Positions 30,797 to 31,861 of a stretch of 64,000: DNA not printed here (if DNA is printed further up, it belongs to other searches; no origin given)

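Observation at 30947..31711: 254-aa protein keeps all three H-cluster cysteine motifs of [FeFe]-hydrogenases but little else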

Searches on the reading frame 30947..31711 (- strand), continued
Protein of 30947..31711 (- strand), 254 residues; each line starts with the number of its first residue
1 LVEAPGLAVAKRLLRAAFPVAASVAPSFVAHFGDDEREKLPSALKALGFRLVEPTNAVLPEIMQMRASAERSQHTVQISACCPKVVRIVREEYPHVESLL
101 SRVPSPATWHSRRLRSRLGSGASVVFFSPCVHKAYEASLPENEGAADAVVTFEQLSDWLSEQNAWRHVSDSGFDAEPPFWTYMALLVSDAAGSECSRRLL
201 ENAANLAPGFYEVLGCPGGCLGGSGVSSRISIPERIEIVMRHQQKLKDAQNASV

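Call 28: find_homologous_proteins(query=A2, max_evalue=1e-20)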
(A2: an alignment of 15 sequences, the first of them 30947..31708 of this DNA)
Query A2 (15 sequences) (253 aa, profile of the alignment): 45 proteins with E <= 1e-20 among 8000 candidates.
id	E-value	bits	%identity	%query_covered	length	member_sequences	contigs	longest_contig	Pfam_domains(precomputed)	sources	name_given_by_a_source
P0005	6.1e-91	322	40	92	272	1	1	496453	PF02906.20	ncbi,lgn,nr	ncbi:MAG: hypothetical protein HPY55_06240 [Firmicutes bacterium]|nr:hypothetical protein [Bacillota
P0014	2.7e-89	317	32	88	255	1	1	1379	PF02906.20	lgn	-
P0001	8.1e-86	306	100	100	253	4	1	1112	PF02906.20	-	-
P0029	5.5e-81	290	28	86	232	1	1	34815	PF02906.20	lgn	-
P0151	4.5e-78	280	37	78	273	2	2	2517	PF02906.20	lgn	-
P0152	5.8e-78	280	35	87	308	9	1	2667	PF02906.20,PF13484.12,PF12838.13,PF25160.2,PF13237.12,PF13187.12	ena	-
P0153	2.0e-77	278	38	78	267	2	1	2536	PF02906.20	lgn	-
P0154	2.1e-73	265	38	87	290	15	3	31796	PF02906.20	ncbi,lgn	-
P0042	1.3e-65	239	31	86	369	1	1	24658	PF02906.20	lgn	-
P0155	8.8e-49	184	31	60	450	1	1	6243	PF02906.20,PF04060.19,PF12837.13,PF13237.12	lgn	-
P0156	3.7e-46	176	41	61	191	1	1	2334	PF02906.20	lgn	-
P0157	1.2e-45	174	34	62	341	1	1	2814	PF14697.12,PF02906.20,PF12797.13,PF12837.13,PF00037.33,PF12838.13,PF25160.2,PF13237.12,PF13187.12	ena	-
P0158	5.5e-45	172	28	96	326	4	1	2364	PF02906.20,PF12797.13,PF12837.13,PF00037.33,PF12838.13,PF13237.12,PF13187.12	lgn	-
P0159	6.4e-43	165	38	68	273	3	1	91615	PF14697.12,PF02906.20,PF12797.13,PF12837.13,PF00037.33,PF12838.13,PF13237.12,PF13187.12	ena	-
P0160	3.2e-41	159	26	60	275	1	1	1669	PF02906.20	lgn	-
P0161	3.8e-41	159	31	88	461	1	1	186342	PF02906.20,PF12837.13,PF00037.33,PF12838.13,PF25160.2,PF13237.12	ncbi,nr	ncbi:MAG: [Fe-Fe] hydrogenase large subunit C-terminal domain-containing protein [Negativicutes bact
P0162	5.4e-40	155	29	89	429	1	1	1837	PF02906.20,PF12838.13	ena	-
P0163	1.6e-39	154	32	82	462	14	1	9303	PF02906.20,PF12837.13,PF12838.13,PF25160.2,PF13237.12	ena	-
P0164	2.0e-38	150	30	85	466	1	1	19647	PF02906.20,PF00037.33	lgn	-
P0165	3.7e-38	149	30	63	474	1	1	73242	PF14697.12,PF12837.13,PF13484.12,PF12838.13,PF13534.12,PF02906.20,PF12797.13,PF00037.33,PF25160.2,PF13237.12,PF13183.12,PF13187.12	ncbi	-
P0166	3.7e-38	149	30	63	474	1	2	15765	PF14697.12,PF12837.13,PF13484.12,PF12838.13,PF13534.12,PF02906.20,PF12797.13,PF00037.33,PF25160.2,PF13237.12,PF13183.12,PF13187.12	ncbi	-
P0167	5.6e-38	149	29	82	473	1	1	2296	PF14697.12,PF02906.20,PF12797.13,PF12837.13,PF00037.33,PF13484.12,PF12838.13,PF25160.2,PF13237.12,PF13187.12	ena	-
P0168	3.9e-36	143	30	89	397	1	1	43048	PF02906.20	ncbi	-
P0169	1.3e-35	141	29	86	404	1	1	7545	PF02906.20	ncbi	-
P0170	5.3e-34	136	28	85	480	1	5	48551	PF14697.12,PF02906.20,PF12797.13,PF12837.13,PF13247.12,PF00037.33,PF13484.12,PF12838.13,PF25160.2,PF13237.12,PF13187.12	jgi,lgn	jgi:[FeFe] hydrogenase (group B1/B3)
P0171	9.9e-34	135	30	87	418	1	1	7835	PF02906.20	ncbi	-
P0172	1.5e-33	134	30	59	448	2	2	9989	PF14697.12,PF02906.20,PF12837.13,PF00037.33,PF12838.13,PF25160.2,PF13237.12,PF13187.12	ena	-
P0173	3.8e-33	133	30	60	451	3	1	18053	PF14697.12,PF02906.20,PF12797.13,PF12837.13,PF00037.33,PF12838.13,PF13237.12,PF13187.12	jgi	jgi:iron only hydrogenase large subunit-like protein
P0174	4.8e-33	133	30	60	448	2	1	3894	PF02906.20,PF12797.13,PF12837.13,PF00037.33,PF12838.13,PF13187.12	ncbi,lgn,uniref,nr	ncbi:[Fe-Fe] hydrogenase large subunit C-terminal domain-containing protein [Clostridium sp.]|uniref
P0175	7.2e-32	129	27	84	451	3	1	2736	PF02906.20,PF12837.13,PF00037.33,PF12838.13,PF13237.12,PF13187.12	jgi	jgi:iron only hydrogenase large subunit-like protein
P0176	8.9e-32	128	27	83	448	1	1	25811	PF02906.20,PF12837.13,PF00037.33,PF12838.13,PF13237.12,PF13187.12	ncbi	ncbi:[Fe-Fe] hydrogenase large subunit C-terminal domain-containing protein [Clostridium sp.]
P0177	1.3e-31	128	26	80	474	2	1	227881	PF14697.12,PF02906.20,PF12797.13,PF12837.13,PF00037.33,PF13484.12,PF12838.13,PF25160.2,PF13237.12,PF13187.12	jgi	-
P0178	1.5e-31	128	38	49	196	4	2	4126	PF14697.12,PF02906.20,PF12797.13,PF12837.13,PF00037.33,PF13484.12,PF12838.13,PF13237.12,PF13187.12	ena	-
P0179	1.6e-31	128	31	60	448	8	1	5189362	PF02906.20,PF12837.13,PF00037.33,PF12838.13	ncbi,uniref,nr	ncbi:4Fe-4S binding protein [Clostridium sp. FP2]|uniref:[Fe-Fe] hydrogenase large subunit C-termina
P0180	2.5e-31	127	30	60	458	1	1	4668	PF02906.20,PF12797.13,PF12837.13,PF00037.33,PF12838.13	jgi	-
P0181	6.6e-31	126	30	60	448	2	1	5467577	PF02906.20,PF12797.13,PF12837.13,PF00037.33,PF12838.13,PF13187.12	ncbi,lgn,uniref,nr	ncbi:4Fe-4S binding protein [Clostridium estertheticum]|uniref:[Fe-Fe] hydrogenase large subunit C-t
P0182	7.9e-31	125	27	83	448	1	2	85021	PF02906.20,PF00037.33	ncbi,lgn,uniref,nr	ncbi:4Fe-4S binding protein [Clostridium bowmanii]|uniref:[Fe-Fe] hydrogenase large subunit C-termin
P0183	9.5e-31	125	31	60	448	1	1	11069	PF14697.12,PF02906.20,PF12837.13,PF00037.33,PF12838.13,PF13187.12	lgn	-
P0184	1.9e-30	124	26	84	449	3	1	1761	PF14697.12,PF02906.20,PF12837.13,PF00037.33,PF12838.13,PF13187.12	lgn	-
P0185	3.2e-30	123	27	59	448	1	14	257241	PF02906.20,PF12837.13,PF00037.33,PF12838.13,PF13237.12,PF13187.12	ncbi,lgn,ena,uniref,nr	ncbi:MAG: 4Fe-4S binding protein [Clostridium argentinense]|uniref:[Fe-Fe] hydrogenase large subunit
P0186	3.2e-30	123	27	59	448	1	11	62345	PF02906.20,PF12837.13,PF00037.33,PF12838.13,PF13237.12,PF13187.12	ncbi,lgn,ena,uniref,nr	ncbi:[Fe-Fe] hydrogenase large subunit C-terminal domain-containing protein [Clostridium faecium]|un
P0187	4.2e-30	123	27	59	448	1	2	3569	PF02906.20,PF12837.13,PF00037.33,PF12838.13,PF13237.12,PF13187.12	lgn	-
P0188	5.1e-30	123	27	85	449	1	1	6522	PF02906.20,PF12837.13,PF00037.33,PF12838.13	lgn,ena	-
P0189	1.1e-29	122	29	60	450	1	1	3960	PF14697.12,PF02906.20,PF12797.13,PF12837.13,PF00037.33,PF12838.13,PF25160.2,PF13237.12,PF13187.12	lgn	-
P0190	1.9e-28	118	29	57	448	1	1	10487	PF14697.12,PF02906.20,PF12797.13,PF12837.13,PF00037.33,PF12838.13,PF13237.12,PF13187.12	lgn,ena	-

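Call 30: find_encoding_contigs(protein=P0005, flank=8000, max_places=2)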
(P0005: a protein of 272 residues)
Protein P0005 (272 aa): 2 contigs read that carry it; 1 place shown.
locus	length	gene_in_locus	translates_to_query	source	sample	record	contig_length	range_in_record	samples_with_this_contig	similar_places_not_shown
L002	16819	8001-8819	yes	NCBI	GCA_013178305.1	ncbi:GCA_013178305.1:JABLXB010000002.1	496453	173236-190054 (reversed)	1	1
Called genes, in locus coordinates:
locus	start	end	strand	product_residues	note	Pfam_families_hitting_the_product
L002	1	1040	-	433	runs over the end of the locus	PF02311:AraC_binding, PF07883:Cupin_2, PF12833:HTH_18, PF00165:HTH_AraC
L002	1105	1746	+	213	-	-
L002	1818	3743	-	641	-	PF02730:AFOR_N, PF01314:AFOR_C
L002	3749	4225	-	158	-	PF12797:Fer4_2 (faint), PF13237:Fer4_10 (faint), PF13484:Fer4_16 (faint), PF14697:Fer4_21 (faint), PF13247:Fer4_11, PF12838:Fer4_7 (weak), PF00037:Fer4 (weak), PF12837:Fer4_6 (weak), +4 more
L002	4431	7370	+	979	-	PF00384:Molybdopterin, PF01568:Molydop_binding, PF12838:Fer4_7 (weak), PF13187:Fer4_9 (weak), PF13247:Fer4_11, PF00037:Fer4 (weak), PF12797:Fer4_2 (weak), PF12837:Fer4_6 (weak), +2 more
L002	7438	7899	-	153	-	PF00583:Acetyltransf_1, PF13673:Acetyltransf_10 (weak), PF13508:Acetyltransf_7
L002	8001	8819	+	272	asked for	PF02906:Fe_hyd_lg_C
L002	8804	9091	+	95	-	-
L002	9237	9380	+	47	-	-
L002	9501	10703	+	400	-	PF01546:Peptidase_M20, PF07687:M20_dimer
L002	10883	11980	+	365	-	PF01180:DHO_dh, PF13183:Fer4_8 (faint), PF12797:Fer4_2 (faint), PF14697:Fer4_21 (weak), PF12838:Fer4_7 (weak), PF13187:Fer4_9 (weak), PF00037:Fer4 (weak), PF12837:Fer4_6 (weak), +1 more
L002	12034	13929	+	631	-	PF02730:AFOR_N, PF01314:AFOR_C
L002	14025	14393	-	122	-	PF02597:ThiS (weak)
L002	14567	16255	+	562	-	PF03109:ABC1, PF27536:UbiB_helical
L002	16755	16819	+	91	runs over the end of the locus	PF21699:TM1266-like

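Call 31: find_encoding_contigs(protein=P0029, flank=8000, max_places=2)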
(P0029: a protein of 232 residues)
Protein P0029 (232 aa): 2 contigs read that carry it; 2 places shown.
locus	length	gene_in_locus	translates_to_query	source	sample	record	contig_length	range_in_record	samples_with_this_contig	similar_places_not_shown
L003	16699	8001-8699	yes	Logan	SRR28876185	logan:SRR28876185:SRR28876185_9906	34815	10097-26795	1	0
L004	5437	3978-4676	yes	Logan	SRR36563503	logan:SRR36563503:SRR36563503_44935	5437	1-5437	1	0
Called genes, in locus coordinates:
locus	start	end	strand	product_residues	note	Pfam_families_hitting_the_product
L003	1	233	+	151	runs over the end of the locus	PF22381:Staph_reg_Sar_Rot, PF01047:MarR, PF12802:MarR_2, PF13463:HTH_27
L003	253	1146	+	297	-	PF03773:ArsP_1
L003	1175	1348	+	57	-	-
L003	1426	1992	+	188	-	PF04542:Sigma70_r2, PF08281:Sigma70_r4_2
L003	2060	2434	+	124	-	PF10865:DUF2703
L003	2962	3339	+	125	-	-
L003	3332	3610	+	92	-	PF00037:Fer4 (faint), PF13237:Fer4_10 (faint)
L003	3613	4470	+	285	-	PF08859:DGC, PF01597:GCV_H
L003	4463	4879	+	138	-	PF08859:DGC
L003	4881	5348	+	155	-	PF08859:DGC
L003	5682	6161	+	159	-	PF03773:ArsP_1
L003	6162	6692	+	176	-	PF03773:ArsP_1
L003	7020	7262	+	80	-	PF13192:Thioredoxin_3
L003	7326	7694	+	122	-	PF00226:DnaJ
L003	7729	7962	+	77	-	-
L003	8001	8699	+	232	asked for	PF02906:Fe_hyd_lg_C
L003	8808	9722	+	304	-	PF12974:Phosphonate-bd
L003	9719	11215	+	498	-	PF17203:sCache_3_2 (weak), PF13581:HATPase_c_2 (faint), PF00672:HAMP, PF07730:HisKA_3, PF02518:HATPase_c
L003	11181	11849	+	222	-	PF00072:Response_reg, PF00196:GerE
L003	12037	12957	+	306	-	PF03916:NrfD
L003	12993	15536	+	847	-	PF04879:Molybdop_Fe4S4, PF00384:Molybdopterin, PF01568:Molydop_binding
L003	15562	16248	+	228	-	PF12838:Fer4_7 (weak), PF13247:Fer4_11, PF13187:Fer4_9 (weak), PF25160:LdpA_Fe-S-bd (weak), PF00037:Fer4 (weak), PF12797:Fer4_2 (weak), PF12837:Fer4_6 (weak), PF13247:Fer4_11 (weak), +3 more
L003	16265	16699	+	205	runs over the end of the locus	PF02613:Nitrate_red_del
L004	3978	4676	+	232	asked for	PF02906:Fe_hyd_lg_C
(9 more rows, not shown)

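Call 32: find_encoding_contigs(protein=P0154, flank=8000, max_places=3)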
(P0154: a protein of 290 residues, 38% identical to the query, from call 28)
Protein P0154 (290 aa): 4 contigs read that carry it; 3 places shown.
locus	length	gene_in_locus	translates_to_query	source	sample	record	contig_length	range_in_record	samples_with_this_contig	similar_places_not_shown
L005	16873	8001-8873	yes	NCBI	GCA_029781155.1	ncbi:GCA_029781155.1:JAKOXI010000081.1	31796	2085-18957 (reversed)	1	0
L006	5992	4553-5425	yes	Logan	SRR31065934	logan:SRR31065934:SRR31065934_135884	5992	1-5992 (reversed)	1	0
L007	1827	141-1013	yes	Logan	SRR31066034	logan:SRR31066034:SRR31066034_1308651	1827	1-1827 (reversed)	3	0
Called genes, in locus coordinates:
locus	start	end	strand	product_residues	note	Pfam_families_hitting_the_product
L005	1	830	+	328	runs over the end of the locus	PF13487:HD_5, PF01966:HD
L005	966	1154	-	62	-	-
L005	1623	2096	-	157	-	PF03773:ArsP_1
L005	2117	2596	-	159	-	PF03773:ArsP_1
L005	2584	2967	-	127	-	PF03551:PadR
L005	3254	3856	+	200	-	-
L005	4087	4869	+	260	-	PF00456:Transketolase_N, PF00676:E1_dh (weak), PF13292:DXP_synthase_N (weak)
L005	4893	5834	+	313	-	PF02779:Transket_pyr, PF02780:Transketolase_C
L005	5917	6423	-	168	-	PF00596:Aldolase_II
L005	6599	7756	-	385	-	PF00465:Fe-ADH, PF13685:Fe-ADH_2, PF25137:ADH_Fe_C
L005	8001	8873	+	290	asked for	PF02906:Fe_hyd_lg_C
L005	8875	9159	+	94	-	-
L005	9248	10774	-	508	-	PF02219:MTHFR, PF12225:DUF5981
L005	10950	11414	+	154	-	PF04073:tRNA_edit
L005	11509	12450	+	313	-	PF04015:DUF362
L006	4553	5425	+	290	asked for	PF02906:Fe_hyd_lg_C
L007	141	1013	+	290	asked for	PF02906:Fe_hyd_lg_C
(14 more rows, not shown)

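Call 37: find_related_loci(query=A3, collection=genome_contigs, flank=6000)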
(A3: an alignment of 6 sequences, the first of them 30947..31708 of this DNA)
Query A3 (253 aa) in genome_contigs; peptide patterns used: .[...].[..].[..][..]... (x = any residue, [..] = any of these).
23 stretches matched a pattern; 19 encode a relative of the query (tblastn E <= 1e-3); 19 distinct loci.
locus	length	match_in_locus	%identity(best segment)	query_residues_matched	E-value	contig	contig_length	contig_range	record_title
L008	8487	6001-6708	38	6-239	4e-40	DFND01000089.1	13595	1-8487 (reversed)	MAG TPA_asm: Firmicutes bacterium UBA3576 UBA3576_contig_1797, whole genome shotgun sequence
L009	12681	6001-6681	34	19-244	1e-35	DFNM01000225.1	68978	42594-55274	MAG TPA_asm: Firmicutes bacterium UBA3567 UBA3567_contig_194, whole genome shotgun sequence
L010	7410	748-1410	36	9-226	1e-35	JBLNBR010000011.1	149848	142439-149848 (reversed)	MAG: Ignavibacteriales bacterium isolate MAG146 PRJNA950955_bin8_renamed_10, whole genome shotgun sequence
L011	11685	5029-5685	38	6-225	9e-32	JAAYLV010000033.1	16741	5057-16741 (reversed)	MAG: Bacillota bacterium isolate AS20ysBPTH_116 14093_AS20, whole genome shotgun sequence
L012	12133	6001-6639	35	5-224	3e-31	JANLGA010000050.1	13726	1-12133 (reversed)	MAG: Bacillota bacterium isolate A05DMB27 NODE_50_length_13726_cov_3.286373, whole genome shotgun sequence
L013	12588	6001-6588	36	19-215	5e-29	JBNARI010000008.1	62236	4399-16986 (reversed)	MAG: Bacillota bacterium isolate Kamch4316-2DMB-11 bin14_IDBA_re-assembly_contigs.fa-8, whole genome shotgun sequence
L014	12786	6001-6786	31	3-243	5e-28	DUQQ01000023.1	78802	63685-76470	MAG TPA_asm: Hydrogenispora sp. isolate AS08sgBPME_416 179917_AS08, whole genome shotgun sequence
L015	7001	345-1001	35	6-225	7e-28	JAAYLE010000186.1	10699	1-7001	MAG: Bacillota bacterium isolate AS15tlH2ME_148 111833_AS15, whole genome shotgun sequence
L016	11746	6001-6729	30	7-231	1e-27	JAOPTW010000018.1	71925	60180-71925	MAG: Fibrobacterales bacterium isolate tPB_Fibr2 H3element_contig_84, whole genome shotgun sequence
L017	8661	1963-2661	36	8-226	8e-26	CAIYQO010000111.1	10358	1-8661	uncultured bacterium isolate AlinenLipids_bin-0042 genome assembly, contig: bin-0042:111/318, whole genome shotgun seque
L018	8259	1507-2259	33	8-244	1e-25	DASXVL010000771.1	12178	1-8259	MAG TPA_asm: Armatimonadota bacterium isolate SMAG_U4744 k141_322451, whole genome shotgun sequence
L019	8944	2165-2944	32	5-243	1e-25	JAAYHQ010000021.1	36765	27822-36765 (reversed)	MAG: Bacillota bacterium isolate AS09scLD_395 59359_AS09, whole genome shotgun sequence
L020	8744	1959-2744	30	3-243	4e-24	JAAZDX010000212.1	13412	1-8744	MAG: Bacillota bacterium isolate AS09scLD_242 304482_AS09, whole genome shotgun sequence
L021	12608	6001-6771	31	9-246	1e-23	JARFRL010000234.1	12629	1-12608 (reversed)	MAG: Pontiella desulfatans isolate MAG_Ve_Sed_49 k141_1685541, whole genome shotgun sequence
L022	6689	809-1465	35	10-214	1e-22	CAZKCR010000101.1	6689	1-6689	MAG TPA_asm: uncultured Anaeroarcus sp. isolate SRP216815_co1_44 genome assembly, contig: NODE_16410_length_6689_cov_42.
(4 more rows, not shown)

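Call 53: find_related_loci(query=A3, collection=metagenome_contigs, flank=5000)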
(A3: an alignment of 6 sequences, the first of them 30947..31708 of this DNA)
Query A3 (253 aa) in metagenome_contigs; peptide patterns used: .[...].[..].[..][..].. (x = any residue, [..] = any of these).
599 stretches matched a pattern (row limit reached: there are more); 446 encode a relative of the query (tblastn E <= 1e-3); the best 80 are kept; 80 distinct loci.
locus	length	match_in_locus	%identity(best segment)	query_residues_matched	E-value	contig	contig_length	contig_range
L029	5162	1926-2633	38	6-239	1e-39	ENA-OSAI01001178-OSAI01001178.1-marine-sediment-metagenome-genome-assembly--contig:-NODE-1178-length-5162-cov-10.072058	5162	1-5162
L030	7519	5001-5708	38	6-239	1e-39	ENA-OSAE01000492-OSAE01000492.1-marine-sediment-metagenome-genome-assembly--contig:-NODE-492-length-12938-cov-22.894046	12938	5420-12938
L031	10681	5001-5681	34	19-244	4e-35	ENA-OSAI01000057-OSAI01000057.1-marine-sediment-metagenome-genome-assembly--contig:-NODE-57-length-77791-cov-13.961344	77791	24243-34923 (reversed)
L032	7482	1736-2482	33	6-234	2e-31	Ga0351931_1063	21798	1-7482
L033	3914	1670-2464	29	6-248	3e-30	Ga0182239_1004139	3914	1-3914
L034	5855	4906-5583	35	15-246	2e-29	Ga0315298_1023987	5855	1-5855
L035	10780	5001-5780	28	13-251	6e-29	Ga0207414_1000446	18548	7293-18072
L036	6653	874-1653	28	13-251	5e-29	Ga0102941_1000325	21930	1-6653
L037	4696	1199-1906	34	19-234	3e-28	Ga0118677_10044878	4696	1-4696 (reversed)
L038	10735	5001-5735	32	6-227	3e-27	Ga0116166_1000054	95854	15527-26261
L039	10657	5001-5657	35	6-225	2e-27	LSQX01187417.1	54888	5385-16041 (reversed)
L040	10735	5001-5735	32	6-227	1e-26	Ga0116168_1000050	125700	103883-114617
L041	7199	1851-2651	32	10-226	2e-26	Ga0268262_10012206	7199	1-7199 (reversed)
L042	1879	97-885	28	9-246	3e-26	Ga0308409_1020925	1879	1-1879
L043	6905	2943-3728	32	10-226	5e-26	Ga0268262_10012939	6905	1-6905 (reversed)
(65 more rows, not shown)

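Call 56: find_encoding_contigs(protein=P0042, flank=6000, max_places=2)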
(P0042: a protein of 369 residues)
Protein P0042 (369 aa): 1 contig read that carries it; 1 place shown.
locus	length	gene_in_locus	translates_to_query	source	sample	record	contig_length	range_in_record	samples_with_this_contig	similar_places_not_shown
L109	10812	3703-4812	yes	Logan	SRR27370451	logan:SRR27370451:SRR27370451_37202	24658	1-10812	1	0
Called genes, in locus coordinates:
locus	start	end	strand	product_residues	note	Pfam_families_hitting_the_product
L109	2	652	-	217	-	?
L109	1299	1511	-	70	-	-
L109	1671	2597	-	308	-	PF03773:ArsP_1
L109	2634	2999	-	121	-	PF12802:MarR_2, PF12840:HTH_20, PF13412:HTH_24, PF01022:HTH_5, PF01047:MarR, PF01978:TrmB (faint)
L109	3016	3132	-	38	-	-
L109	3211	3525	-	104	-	PF02597:ThiS (weak)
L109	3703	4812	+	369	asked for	PF02906:Fe_hyd_lg_C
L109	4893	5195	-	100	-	PF07883:Cupin_2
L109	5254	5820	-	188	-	PF03773:ArsP_1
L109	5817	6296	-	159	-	-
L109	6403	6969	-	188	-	PF04060:FeS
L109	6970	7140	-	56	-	-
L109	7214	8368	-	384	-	PF00155:Aminotran_1_2, PF00266:Aminotran_5, PF01053:Cys_Met_Meta_PP, PF01212:Beta_elim_lyase, PF01041:DegT_DnrJ_EryC1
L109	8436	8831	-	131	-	PF08859:DGC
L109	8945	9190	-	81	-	PF12797:Fer4_2 (weak), PF12837:Fer4_6 (weak), PF13237:Fer4_10 (weak), PF00037:Fer4 (weak), PF14697:Fer4_21 (weak), PF12838:Fer4_7, PF13187:Fer4_9 (weak)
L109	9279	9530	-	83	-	PF13192:Thioredoxin_3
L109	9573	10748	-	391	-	PF03773:ArsP_1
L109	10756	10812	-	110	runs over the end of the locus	PF12840:HTH_20, PF01022:HTH_5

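Call 57: find_encoding_contigs(protein=P0151, flank=6000, max_places=2)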
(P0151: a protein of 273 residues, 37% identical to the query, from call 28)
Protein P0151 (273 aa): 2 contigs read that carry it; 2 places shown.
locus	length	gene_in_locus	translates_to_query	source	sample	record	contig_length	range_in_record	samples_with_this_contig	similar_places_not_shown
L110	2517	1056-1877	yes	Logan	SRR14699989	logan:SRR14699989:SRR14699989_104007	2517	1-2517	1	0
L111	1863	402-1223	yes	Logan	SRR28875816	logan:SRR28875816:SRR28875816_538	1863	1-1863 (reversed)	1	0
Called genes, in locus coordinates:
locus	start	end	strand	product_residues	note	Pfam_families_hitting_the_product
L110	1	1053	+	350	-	?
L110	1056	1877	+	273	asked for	PF02906:Fe_hyd_lg_C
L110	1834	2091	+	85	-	-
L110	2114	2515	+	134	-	?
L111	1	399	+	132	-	?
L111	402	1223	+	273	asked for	PF02906:Fe_hyd_lg_C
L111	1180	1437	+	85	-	-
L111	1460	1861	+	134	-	?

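Call 58: find_encoding_contigs(protein=P0152, flank=6000, max_places=2)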
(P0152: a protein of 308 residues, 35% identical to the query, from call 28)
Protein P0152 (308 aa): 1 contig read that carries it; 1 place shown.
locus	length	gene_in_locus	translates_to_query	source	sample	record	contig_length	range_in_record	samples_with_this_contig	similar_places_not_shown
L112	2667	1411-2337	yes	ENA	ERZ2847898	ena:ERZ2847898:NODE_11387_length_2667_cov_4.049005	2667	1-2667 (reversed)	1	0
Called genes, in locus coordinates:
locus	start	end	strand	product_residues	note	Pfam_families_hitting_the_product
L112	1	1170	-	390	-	?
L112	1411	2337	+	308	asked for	PF12838:Fer4_7 (weak), PF13187:Fer4_9 (faint), PF13237:Fer4_10 (weak), PF13484:Fer4_16 (faint), PF25160:LdpA_Fe-S-bd (faint), PF02906:Fe_hyd_lg_C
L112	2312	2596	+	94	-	-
